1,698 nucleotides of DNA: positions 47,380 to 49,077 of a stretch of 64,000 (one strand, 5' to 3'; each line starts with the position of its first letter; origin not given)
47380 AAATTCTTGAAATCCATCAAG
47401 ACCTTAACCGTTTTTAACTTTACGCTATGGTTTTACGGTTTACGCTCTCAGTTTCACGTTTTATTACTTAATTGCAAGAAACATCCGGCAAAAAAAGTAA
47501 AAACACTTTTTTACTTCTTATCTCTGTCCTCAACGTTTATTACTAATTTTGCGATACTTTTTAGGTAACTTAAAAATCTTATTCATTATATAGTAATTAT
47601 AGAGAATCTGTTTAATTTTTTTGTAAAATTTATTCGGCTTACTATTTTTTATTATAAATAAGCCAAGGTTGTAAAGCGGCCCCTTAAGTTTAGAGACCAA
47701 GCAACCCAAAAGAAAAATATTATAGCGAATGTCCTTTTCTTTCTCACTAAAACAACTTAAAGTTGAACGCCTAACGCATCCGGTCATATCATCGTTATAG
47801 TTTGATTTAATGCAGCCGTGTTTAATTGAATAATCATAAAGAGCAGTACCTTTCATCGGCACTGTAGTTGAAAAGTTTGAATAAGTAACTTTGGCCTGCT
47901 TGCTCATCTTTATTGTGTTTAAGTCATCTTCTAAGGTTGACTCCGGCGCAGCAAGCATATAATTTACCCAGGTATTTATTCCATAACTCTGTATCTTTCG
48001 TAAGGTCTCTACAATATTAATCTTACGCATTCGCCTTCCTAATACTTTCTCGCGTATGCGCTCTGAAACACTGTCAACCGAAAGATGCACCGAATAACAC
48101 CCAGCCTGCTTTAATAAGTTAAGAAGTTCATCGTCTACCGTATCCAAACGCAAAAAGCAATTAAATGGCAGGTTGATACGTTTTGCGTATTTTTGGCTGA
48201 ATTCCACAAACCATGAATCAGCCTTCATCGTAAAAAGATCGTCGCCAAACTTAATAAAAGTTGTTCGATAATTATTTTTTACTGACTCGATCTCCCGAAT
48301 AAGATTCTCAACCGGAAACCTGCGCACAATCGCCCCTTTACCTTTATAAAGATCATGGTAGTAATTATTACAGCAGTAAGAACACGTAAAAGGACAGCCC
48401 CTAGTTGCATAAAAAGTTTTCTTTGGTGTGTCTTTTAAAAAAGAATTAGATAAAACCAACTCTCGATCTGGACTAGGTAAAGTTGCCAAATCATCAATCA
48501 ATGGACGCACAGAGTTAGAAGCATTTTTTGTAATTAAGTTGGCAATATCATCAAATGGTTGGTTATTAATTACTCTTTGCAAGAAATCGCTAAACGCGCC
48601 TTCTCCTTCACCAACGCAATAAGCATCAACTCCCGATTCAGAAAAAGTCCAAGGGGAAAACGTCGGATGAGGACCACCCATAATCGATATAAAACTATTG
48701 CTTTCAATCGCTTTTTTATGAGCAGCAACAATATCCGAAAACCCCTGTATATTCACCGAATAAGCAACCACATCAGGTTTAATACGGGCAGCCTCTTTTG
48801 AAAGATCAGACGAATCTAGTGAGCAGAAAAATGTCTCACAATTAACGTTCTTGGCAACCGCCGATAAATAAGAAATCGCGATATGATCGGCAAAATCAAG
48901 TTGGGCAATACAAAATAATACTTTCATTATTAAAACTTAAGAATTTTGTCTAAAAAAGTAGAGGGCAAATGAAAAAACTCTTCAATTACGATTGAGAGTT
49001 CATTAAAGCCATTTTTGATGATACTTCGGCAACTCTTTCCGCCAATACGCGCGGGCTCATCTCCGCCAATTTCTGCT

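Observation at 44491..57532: Unusual 13-kb sugar-modification cluster with two TPP-dependent C2-transfer modules and a B12-radical-SAM enzyme, wedged inside a dap/lys operon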

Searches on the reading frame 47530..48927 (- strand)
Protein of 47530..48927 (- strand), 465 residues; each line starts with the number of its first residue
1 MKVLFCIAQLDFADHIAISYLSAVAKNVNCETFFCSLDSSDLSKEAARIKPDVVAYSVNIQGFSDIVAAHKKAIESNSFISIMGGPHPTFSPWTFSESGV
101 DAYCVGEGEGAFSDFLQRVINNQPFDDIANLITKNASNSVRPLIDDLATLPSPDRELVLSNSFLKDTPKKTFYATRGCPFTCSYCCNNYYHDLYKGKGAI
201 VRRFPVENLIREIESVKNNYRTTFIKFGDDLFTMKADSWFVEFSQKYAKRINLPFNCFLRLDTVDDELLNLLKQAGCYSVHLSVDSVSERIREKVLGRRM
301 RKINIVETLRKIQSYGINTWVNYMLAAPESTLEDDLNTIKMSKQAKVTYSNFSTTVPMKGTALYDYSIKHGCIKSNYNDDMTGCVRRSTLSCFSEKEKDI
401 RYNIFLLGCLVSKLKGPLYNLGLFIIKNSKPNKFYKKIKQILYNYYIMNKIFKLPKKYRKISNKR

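Call 3: search_protein_families(library=pfam, proteins=[window:47530-48927:-])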
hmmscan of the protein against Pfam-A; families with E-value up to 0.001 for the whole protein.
window:47530-48927:- (465 aa): 2 families
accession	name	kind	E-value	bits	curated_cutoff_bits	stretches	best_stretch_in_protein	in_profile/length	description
PF04055.27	Radical_SAM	-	6.7e-18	65.8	29.5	1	174-325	3-150/166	Radical SAM superfamily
PF02310.24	B12-binding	-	2.3e-13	50.5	32.1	1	16-115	15-120/121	B12 binding domain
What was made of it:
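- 47530..48927 (-): B12-binding-domain radical SAM enzyme, the signature gene of the conserved cassette. PF02310 at 50.5 bits and PF04055 at 65.8 bits (call 3).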

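Call 5: search_protein_families(library=ncbifam, proteins=[window:47530-48927:-], max_evalue=0.01)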
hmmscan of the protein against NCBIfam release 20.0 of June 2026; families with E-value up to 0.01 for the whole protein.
window:47530-48927:- (465 aa): 22 families
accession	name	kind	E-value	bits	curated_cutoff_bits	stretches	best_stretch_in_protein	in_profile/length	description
TIGR04072.2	rSAM_ladder_B12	equivalog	1.7e-22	79.7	360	1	72-376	91-381/443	lipid biosynthesis B12-binding/radical SAM protein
TIGR04013.1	B12_SAM_MJ_1487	hypoth_equivalog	3.8e-22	78.7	251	1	39-345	32-333/382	TIGR04013 family B12-binding domain/radical SAM domain-containing protein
NF050148.1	rSAM_ApyD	equivalog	4.7e-21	74.8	750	1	83-365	108-391/645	RiPP biosynthesis radical SAM protein ApyD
TIGR04479.1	bcpD_PhpK_rSAM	subfamily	4e-20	71.7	600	1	95-347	166-411/504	PhpK family radical SAM P-methyltransferase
NF033070.1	rSAM_AprD4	equivalog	1.4e-18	67.1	500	1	139-378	162-401/456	AprD4 family radical SAM diol-dehydratase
TIGR03471.1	HpnJ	equivalog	7.9e-18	64.6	577.6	1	114-378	131-398/472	hopanoid biosynthesis associated radical SAM protein HpnJ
TIGR04385.1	B12_rSAM_cofa1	equivalog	5.6e-15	55.5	450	1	100-343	123-358/438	B12 lower ligand biosynthesis radical SAM protein BzaD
TIGR02026.1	BchE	equivalog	1.5e-14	53.8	481.35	1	36-368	49-388/497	magnesium-protoporphyrin IX monomethyl ester anaerobic oxidative cyclase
TIGR04295.1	B12_rSAM_oligo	hypoth_equivalog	4.4e-14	52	400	1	71-308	94-326/422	TIGR04295 family B12-binding domain-containing radical SAM protein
NF038361.1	rSAM_Sden_1168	equivalog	1.5e-12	46.9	575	1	171-390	284-494/560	Sden_1168 family B12-binding radical SAM P-methyltransferase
NF033712.0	B12_rSAM_KedN5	subfamily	2e-12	46.2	700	1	49-336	61-361/624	KedN5 family methylcobalamin-dependent radical SAM C-methyltransferase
TIGR04014.1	B12_SAM_MJ_0865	equivalog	1.4e-10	40.6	360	1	72-369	62-360/434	methyl-coenzyme M reductase glutamine C-methyltransferase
TIGR04367.1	HpnR_B12_rSAM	equivalog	9.8e-10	37.5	650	1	40-323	50-331/490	hopanoid C-3 methylase HpnR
TIGR03975.1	rSAM_ocin_1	subfamily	5.8e-09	35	281.85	1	44-333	122-418/606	RiPP maturation radical SAM C-methyltransferase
TIGR02493.1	PFLA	equivalog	1.3e-05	24.7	231.75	1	176-340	23-180/235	pyruvate formate-lyase-activating protein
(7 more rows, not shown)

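Call 8: find_encoding_contigs(protein=window:47530-48927:-, flank=10000, max_places=6)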
Protein window:47530-48927:- (465 aa): no gene with exactly this product is on record in the collection.

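Call 9: find_homologous_proteins(query=window:47530-48927:-, max_evalue=0.00001)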
Query window:47530-48927:- (465 aa): 1949 proteins with E <= 0.00001 among 8000 candidates; the best 120 are listed.
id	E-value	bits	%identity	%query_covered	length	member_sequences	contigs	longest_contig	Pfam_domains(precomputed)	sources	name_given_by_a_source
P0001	0.0e+0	1063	100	100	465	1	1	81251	PF04055.28,PF02310.25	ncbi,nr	ncbi:MAG: B12-binding domain-containing radical SAM protein [Candidatus Omnitrophica bacterium]|nr:B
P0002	3.2e-204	697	65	98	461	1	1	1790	PF04055.28,PF02310.25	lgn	-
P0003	3.9e-203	693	64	100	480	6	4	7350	PF04055.28,PF02310.25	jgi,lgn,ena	-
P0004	1.6e-201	688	65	98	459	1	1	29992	PF04055.28,PF02310.25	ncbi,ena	-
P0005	3.1e-201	687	63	100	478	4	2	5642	PF04055.28,PF02310.25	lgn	-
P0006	7.1e-201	686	66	99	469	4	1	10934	PF04055.28,PF02310.25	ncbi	-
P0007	1.0e-200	686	64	98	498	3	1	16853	PF04055.28,PF02310.25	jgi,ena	-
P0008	7.9e-200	683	64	98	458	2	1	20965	PF04055.28,PF02310.25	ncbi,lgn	ncbi:MAG: radical SAM protein [Candidatus Omnitrophota bacterium]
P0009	5.4e-199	680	63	99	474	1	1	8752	PF04055.28,PF02310.25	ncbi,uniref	ncbi:MAG TPA: B12-binding domain-containing radical SAM protein [Candidatus Wunengus sp. YC61]|unire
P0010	6.1e-199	680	67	98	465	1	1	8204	PF04055.28,PF02310.25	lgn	-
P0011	1.5e-198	678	64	98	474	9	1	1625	PF04055.28,PF02310.25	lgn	-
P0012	1.7e-198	678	64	100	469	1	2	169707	PF04055.28,PF02310.25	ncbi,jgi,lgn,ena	ncbi:MAG: radical SAM protein [Thermodesulfovibrionales bacterium]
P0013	3.1e-198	677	66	98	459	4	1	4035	PF04055.28,PF02310.25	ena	-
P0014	3.7e-198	677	64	98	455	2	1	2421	PF04055.28,PF02310.25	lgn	-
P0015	6.5e-198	676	64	98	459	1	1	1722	PF04055.28,PF02310.25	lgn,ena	-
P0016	9.8e-198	676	64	98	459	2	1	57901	PF04055.28,PF02310.25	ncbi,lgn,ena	-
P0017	1.3e-197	675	65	98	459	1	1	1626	PF04055.28,PF02310.25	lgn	-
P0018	3.6e-197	674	64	99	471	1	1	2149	PF04055.28,PF02310.25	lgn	-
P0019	4.7e-197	673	64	98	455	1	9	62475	PF04055.28,PF02310.25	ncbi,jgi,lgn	-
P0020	1.4e-196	672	63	99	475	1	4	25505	PF04055.28,PF02310.25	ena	-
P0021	1.5e-196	672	64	98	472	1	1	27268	PF04055.28,PF02310.25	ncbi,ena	-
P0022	1.6e-196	672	62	98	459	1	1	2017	PF04055.28,PF02310.25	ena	-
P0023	2.5e-196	671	64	98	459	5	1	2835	PF04055.28,PF02310.25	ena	-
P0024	3.7e-196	670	64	99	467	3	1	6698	PF04055.28,PF02310.25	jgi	-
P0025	1.0e-195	669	64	99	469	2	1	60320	PF04055.28,PF02310.25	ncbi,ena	-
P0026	1.8e-195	668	64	99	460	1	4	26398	PF04055.28,PF02310.25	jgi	-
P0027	2.2e-195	668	62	98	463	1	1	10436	PF04055.28,PF02310.25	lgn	-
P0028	2.5e-195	668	63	98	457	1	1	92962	PF04055.28,PF02310.25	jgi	jgi:anaerobic magnesium-protoporphyrin IX monomethyl ester cyclase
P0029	3.2e-195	667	63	98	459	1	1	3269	PF04055.28,PF02310.25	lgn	-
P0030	3.9e-195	667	62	99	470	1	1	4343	PF04055.28,PF02310.25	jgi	-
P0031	4.7e-195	667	64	98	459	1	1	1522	PF04055.28,PF02310.25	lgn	-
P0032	5.5e-195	667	63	98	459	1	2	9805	PF04055.28,PF02310.25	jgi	jgi:radical SAM superfamily enzyme YgiQ (UPF0313 family)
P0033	1.1e-194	666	64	98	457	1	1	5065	PF04055.28,PF02310.25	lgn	-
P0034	1.4e-194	665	63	98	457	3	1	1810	PF04055.28,PF02310.25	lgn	-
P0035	2.3e-194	665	62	98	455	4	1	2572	PF04055.28,PF02310.25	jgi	-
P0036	3.0e-194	664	63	98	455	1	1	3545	PF04055.28,PF02310.25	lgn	-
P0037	3.2e-194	664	60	98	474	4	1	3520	PF04055.28,PF02310.25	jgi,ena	-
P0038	4.6e-194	664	62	98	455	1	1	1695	PF04055.28,PF02310.25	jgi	-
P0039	5.4e-194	663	64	98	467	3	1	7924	PF04055.28,PF02310.25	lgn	-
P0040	5.8e-194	663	64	98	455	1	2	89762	PF04055.28,PF02310.25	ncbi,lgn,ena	-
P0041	5.9e-194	663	63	98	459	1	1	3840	PF04055.28,PF02310.25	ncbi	-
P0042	6.2e-194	663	62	100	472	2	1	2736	PF04055.28,PF02310.25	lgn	-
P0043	6.5e-194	663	62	99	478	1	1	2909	PF04055.28,PF02310.25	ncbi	-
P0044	7.5e-194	663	61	98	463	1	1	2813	PF04055.28,PF02310.25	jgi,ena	-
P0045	7.6e-194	663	62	99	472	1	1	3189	PF04055.28,PF02310.25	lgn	-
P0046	1.0e-193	662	63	99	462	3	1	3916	PF04055.28,PF02310.25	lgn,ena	-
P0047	1.0e-193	662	63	98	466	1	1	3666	PF04055.28,PF02310.25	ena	-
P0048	1.1e-193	662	63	98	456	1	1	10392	PF04055.28,PF02310.25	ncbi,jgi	jgi:radical SAM superfamily enzyme YgiQ (UPF0313 family)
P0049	1.6e-193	662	63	98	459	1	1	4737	PF04055.28,PF02310.25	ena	-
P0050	1.9e-193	662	62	98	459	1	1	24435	PF04055.28,PF02310.25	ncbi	ncbi:MAG: radical SAM protein [Candidatus Omnitrophota bacterium]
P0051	3.3e-193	661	63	98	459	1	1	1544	PF04055.28,PF02310.25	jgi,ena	-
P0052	3.9e-193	661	63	98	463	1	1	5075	PF04055.28,PF02310.25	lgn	-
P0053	5.1e-193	660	63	100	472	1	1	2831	PF04055.28,PF02310.25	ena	-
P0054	7.2e-193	660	63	98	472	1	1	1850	PF04055.28,PF02310.25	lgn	-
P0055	7.5e-193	660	62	99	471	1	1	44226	PF04055.28,PF02310.25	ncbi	ncbi:B12-binding domain-containing radical SAM protein [Chloroflexota bacterium]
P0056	9.9e-193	659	62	99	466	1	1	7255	PF04055.28,PF02310.25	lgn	-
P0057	1.0e-192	659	64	98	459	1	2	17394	PF04055.28,PF02310.25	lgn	-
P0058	1.1e-192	659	63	98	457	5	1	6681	PF04055.28,PF02310.25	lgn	-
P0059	1.3e-192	659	62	98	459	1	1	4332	PF04055.28,PF02310.25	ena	-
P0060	2.0e-192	658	61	98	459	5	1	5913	PF04055.28,PF02310.25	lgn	-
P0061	2.7e-192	658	62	98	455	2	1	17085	PF04055.28,PF02310.25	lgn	-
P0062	3.5e-192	657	61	98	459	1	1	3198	PF04055.28,PF02310.25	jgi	jgi:anaerobic magnesium-protoporphyrin IX monomethyl ester cyclase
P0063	3.5e-192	657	62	98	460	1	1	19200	PF04055.28,PF02310.25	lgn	-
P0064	3.6e-192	657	64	98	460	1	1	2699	PF04055.28,PF02310.25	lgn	-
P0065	5.3e-192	657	63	98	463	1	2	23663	PF04055.28,PF02310.25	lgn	-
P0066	5.4e-192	657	62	98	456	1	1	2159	PF04055.28,PF02310.25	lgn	-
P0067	6.7e-192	656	61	99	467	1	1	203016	PF04055.28,PF02310.25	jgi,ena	-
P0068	8.1e-192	656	62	98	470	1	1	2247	PF04055.28,PF02310.25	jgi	-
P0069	9.5e-192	656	62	98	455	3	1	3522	PF04055.28,PF02310.25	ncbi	-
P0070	1.1e-191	656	62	98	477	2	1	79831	PF04055.28,PF02310.25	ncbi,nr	ncbi:MAG: B12-binding domain-containing radical SAM protein [Chloroflexi bacterium]|nr:B12-binding d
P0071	1.4e-191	655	61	98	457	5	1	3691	PF04055.28,PF02310.25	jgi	-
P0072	1.4e-191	655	62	98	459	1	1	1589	PF04055.28,PF02310.25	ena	-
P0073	1.4e-191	655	62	100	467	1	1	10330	PF04055.28,PF02310.25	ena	-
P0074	1.6e-191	655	61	100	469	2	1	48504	PF04055.28,PF02310.25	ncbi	ncbi:B12-binding domain-containing radical SAM protein [Chloroflexota bacterium]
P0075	1.7e-191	655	63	98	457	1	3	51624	PF04055.28,PF02310.25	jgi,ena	-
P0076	1.9e-191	655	62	98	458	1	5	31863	PF04055.28,PF02310.25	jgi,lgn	-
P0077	2.2e-191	655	60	98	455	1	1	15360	PF04055.28,PF02310.25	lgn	-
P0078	2.4e-191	655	61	98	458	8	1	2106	PF04055.28,PF02310.25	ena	-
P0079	3.0e-191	654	62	98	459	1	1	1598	PF04055.28,PF02310.25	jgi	-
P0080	3.2e-191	654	63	99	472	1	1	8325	PF04055.28,PF02310.25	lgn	-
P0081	4.0e-191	654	62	98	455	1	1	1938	PF04055.28,PF02310.25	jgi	-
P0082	5.4e-191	653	61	98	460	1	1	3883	PF04055.28,PF02310.25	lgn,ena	-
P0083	8.8e-191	653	62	98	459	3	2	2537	PF04055.28,PF02310.25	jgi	jgi:radical SAM superfamily enzyme YgiQ (UPF0313 family)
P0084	9.0e-191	653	62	98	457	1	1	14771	PF04055.28,PF02310.25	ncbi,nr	ncbi:MAG: B12-binding domain-containing radical SAM protein [Desulfobacterales bacterium]|nr:B12-bin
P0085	1.1e-190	653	61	99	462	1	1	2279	PF04055.28,PF02310.25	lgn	-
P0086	1.5e-190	652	63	98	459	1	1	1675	PF04055.28,PF02310.25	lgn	-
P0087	2.8e-190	651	62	98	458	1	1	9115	PF04055.28,PF02310.25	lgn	-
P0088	2.9e-190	651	62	98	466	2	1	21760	PF04055.28,PF02310.25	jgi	-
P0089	5.0e-190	650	62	99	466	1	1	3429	PF04055.28,PF02310.25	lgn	-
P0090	5.6e-190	650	61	98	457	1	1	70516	PF04055.28,PF02310.25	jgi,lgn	-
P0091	5.8e-190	650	61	98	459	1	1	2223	PF04055.28,PF02310.25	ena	-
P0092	7.3e-190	650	63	98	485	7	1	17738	PF04055.28,PF02310.25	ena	-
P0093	1.1e-189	649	62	98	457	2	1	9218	PF04055.28,PF02310.25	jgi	-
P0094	1.6e-189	649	63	98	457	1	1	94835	PF04055.28,PF02310.25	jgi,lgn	jgi:radical SAM superfamily enzyme YgiQ (UPF0313 family)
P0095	2.3e-189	648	61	98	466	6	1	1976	PF04055.28,PF02310.25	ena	-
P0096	2.4e-189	648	62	98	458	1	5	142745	PF04055.28,PF02310.25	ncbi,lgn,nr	ncbi:MAG: B12-binding domain-containing radical SAM protein [Verrucomicrobia bacterium]|nr:B12-bindi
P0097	2.4e-189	648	61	98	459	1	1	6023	PF04055.28,PF02310.25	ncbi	-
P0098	2.5e-189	648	62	98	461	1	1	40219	PF04055.28,PF02310.25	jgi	jgi:anaerobic magnesium-protoporphyrin IX monomethyl ester cyclase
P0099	3.3e-189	648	59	100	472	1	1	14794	PF04055.28,PF02310.25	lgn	-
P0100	4.8e-189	647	60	100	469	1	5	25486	PF04055.28,PF02310.25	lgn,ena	-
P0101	4.8e-189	647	60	98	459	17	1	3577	PF04055.28,PF02310.25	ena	-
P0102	6.1e-189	647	63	97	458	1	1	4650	PF04055.28,PF02310.25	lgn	-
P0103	6.3e-189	647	60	99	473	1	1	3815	PF04055.28,PF02310.25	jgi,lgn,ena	-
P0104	6.8e-189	647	61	100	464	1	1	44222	PF04055.28,PF02310.25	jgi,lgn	jgi:radical SAM superfamily enzyme YgiQ (UPF0313 family)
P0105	1.2e-188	646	61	98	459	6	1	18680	PF04055.28,PF02310.25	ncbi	-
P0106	1.7e-188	645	62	98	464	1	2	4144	PF04055.28,PF02310.25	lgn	-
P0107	4.3e-188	644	62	98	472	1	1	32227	PF04055.28,PF02310.25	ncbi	ncbi:B12-binding domain-containing radical SAM protein [Elusimicrobiota bacterium]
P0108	8.6e-188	643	61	98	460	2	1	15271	PF04055.28,PF02310.25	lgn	-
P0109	1.0e-187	643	61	99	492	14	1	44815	PF04055.28,PF02310.25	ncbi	-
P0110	1.4e-187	642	60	100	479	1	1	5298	PF04055.28,PF02310.25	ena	-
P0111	1.7e-187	642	60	98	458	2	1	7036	PF04055.28,PF02310.25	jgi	-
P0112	3.0e-187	641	61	98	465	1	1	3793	PF04055.28,PF02310.25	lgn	-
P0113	3.7e-187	641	62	98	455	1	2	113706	PF04055.28,PF02310.25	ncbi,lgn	-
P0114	4.0e-187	641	61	98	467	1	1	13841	PF04055.28,PF02310.25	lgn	-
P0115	6.8e-187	640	60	98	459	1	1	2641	PF04055.28,PF02310.25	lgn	-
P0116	7.5e-187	640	62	98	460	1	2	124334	PF04055.28,PF02310.25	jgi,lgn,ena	-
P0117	9.8e-187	639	61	98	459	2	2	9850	PF04055.28,PF02310.25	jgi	-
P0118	1.1e-186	639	60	98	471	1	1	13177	PF04055.28,PF02310.25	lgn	-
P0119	1.2e-186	639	60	98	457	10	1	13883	PF04055.28,PF02310.25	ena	-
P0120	1.5e-186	639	60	98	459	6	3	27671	PF04055.28,PF02310.25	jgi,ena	-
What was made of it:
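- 47530..48927 (-): More than 120 homologs share 59-67% identity across phyla (call 9).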

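Call 11: find_encoding_contigs(protein=P0012, flank=10000, max_places=2)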
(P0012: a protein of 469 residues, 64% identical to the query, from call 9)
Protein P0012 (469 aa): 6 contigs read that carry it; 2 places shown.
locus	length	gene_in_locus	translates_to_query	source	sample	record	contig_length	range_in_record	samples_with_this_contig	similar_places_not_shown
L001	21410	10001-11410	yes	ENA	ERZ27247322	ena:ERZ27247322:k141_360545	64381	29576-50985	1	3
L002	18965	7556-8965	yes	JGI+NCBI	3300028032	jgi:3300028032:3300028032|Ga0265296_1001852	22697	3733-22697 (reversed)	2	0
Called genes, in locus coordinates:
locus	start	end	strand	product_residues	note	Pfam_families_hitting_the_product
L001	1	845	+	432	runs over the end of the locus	PF13173:AAA_14, PF13635:DUF4143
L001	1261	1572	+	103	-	PF00005:ABC_tran, PF13304:AAA_21 (faint)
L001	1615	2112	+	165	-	PF04326:SLFN_AlbA_2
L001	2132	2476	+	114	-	PF13412:HTH_24, PF12802:MarR_2 (faint)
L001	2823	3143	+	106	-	PF24839:DUF7718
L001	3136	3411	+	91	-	PF18882:DUF5647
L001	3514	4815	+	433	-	PF00005:ABC_tran, PF13304:AAA_21 (faint)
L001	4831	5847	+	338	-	PF01073:3Beta_HSD, PF01370:Epimerase, PF02719:Polysacc_synt_2, PF04321:RmlD_sub_bind (weak), PF07993:NAD_binding_4, PF16363:GDP_Man_Dehyd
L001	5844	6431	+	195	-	PF00293:NUDIX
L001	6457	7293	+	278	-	PF00456:Transketolase_N, PF13292:DXP_synthase_N, PF00676:E1_dh (weak)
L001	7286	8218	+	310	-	PF02779:Transket_pyr, PF02780:Transketolase_C (weak)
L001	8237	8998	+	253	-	-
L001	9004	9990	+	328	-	PF01073:3Beta_HSD, PF01370:Epimerase, PF02719:Polysacc_synt_2, PF13460:NAD_binding_10, PF16363:GDP_Man_Dehyd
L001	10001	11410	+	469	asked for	PF02310:B12-binding, PF04055:Radical_SAM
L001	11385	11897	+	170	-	PF00908:dTDP_sugar_isom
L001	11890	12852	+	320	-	PF01073:3Beta_HSD, PF01370:Epimerase, PF02719:Polysacc_synt_2, PF07993:NAD_binding_4 (faint), PF16363:GDP_Man_Dehyd, PF13460:NAD_binding_10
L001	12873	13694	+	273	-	PF00456:Transketolase_N, PF00676:E1_dh, PF02775:TPP_enzyme_C (weak), PF13292:DXP_synthase_N (weak)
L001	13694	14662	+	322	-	PF02779:Transket_pyr, PF02780:Transketolase_C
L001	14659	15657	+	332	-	PF00288:GHMP_kinases_N, PF08544:GHMP_kinases_C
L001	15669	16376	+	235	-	PF00483:NTP_transferase, PF12804:NTP_transf_3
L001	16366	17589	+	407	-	-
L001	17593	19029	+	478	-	PF02310:B12-binding, PF04055:Radical_SAM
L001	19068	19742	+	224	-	PF13649:Methyltransf_25 (faint), PF13489:Methyltransf_23, PF08241:Methyltransf_11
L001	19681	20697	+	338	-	-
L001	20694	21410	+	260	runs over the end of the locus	PF13489:Methyltransf_23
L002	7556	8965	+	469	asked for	PF02310:B12-binding, PF04055:Radical_SAM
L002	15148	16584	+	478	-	PF02310:B12-binding, PF04055:Radical_SAM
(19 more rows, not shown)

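Call 12: find_encoding_contigs(protein=P0096, flank=10000, max_places=2)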
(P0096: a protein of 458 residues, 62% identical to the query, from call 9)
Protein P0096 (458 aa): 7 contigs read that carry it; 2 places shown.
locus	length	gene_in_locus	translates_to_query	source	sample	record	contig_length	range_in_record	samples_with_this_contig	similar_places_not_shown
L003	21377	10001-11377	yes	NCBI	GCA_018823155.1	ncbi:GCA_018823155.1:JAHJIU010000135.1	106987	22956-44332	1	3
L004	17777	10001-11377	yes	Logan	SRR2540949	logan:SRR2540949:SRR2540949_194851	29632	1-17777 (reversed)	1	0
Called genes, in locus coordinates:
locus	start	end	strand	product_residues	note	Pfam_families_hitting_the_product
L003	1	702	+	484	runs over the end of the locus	PF02310:B12-binding, PF04055:Radical_SAM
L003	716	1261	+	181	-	-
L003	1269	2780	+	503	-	PF02310:B12-binding, PF04055:Radical_SAM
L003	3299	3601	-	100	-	-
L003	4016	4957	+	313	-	PF00676:E1_dh, PF02775:TPP_enzyme_C, PF13292:DXP_synthase_N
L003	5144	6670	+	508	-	PF02310:B12-binding, PF04055:Radical_SAM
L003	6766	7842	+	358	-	PF02779:Transket_pyr, PF02780:Transketolase_C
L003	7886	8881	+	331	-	PF05050:Methyltransf_21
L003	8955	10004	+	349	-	PF01073:3Beta_HSD, PF01370:Epimerase, PF02719:Polysacc_synt_2, PF04321:RmlD_sub_bind, PF07993:NAD_binding_4 (weak), PF16363:GDP_Man_Dehyd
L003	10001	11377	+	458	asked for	PF02310:B12-binding, PF04055:Radical_SAM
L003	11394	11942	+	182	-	PF00293:NUDIX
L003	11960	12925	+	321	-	PF00676:E1_dh, PF13292:DXP_synthase_N (weak)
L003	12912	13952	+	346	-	PF02779:Transket_pyr, PF02780:Transketolase_C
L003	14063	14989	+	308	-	-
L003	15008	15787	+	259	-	PF00106:adh_short, PF08659:KR (weak), PF13561:adh_short_C2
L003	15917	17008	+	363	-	PF04055:Radical_SAM, PF13186:SPASM (weak)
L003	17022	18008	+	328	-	PF01073:3Beta_HSD, PF01370:Epimerase, PF02719:Polysacc_synt_2, PF13460:NAD_binding_10, PF16363:GDP_Man_Dehyd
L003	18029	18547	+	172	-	PF00908:dTDP_sugar_isom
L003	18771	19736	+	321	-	PF01073:3Beta_HSD, PF01370:Epimerase, PF02719:Polysacc_synt_2 (faint), PF13460:NAD_binding_10, PF16363:GDP_Man_Dehyd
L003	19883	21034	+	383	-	PF00534:Glycos_transf_1, PF13692:Glyco_trans_1_4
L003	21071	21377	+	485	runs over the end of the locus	-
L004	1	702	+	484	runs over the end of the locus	PF02310:B12-binding, PF04055:Radical_SAM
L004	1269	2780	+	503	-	PF02310:B12-binding, PF04055:Radical_SAM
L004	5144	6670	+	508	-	PF02310:B12-binding, PF04055:Radical_SAM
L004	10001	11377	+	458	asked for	PF02310:B12-binding, PF04055:Radical_SAM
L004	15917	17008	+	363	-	PF04055:Radical_SAM, PF13186:SPASM (weak)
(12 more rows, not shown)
